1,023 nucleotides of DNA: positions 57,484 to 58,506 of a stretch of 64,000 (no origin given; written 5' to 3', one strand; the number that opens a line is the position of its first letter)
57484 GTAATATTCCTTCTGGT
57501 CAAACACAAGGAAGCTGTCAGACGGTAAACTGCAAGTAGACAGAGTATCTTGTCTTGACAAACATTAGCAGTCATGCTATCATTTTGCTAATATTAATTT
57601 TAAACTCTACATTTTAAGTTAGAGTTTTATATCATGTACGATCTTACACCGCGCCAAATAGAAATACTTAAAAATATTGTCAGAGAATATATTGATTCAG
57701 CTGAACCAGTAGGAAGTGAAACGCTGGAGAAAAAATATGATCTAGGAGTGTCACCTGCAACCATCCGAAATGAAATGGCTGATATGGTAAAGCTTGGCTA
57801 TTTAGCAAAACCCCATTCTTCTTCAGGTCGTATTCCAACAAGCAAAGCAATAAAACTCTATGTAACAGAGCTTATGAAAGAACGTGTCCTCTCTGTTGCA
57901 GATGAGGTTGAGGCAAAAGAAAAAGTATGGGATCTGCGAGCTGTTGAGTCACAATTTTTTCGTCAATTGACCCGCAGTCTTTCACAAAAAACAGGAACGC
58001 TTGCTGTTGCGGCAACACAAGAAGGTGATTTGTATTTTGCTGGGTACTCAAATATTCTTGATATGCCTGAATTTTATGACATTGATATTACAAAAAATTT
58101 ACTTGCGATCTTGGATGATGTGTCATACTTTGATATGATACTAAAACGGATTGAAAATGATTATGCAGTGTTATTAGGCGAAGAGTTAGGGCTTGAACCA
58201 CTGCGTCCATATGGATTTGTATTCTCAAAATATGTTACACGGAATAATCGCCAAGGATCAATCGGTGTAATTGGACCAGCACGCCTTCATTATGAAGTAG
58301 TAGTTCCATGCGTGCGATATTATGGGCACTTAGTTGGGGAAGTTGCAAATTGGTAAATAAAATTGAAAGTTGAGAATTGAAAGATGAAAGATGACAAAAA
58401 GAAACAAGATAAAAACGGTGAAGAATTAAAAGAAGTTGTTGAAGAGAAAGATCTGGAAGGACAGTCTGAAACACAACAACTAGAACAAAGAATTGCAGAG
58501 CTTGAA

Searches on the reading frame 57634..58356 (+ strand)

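Call 40: search_protein_families(library=pfam, proteins=[window:57634-58356:+], max_evalue=0.001)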
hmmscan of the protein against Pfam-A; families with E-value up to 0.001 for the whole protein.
window:57634-58356:+ (240 aa): 2 families
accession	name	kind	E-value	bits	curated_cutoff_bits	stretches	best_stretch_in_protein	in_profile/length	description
PF01628.27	HrcA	-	1.4e-18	68.1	22.2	1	103-224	100-215/215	HrcA protein C terminal domain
PF03444.21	HrcA_DNA-bdg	-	8.4e-05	22.6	21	1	3-74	1-71/79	Winged helix-turn-helix transcription repressor, HrcA DNA-binding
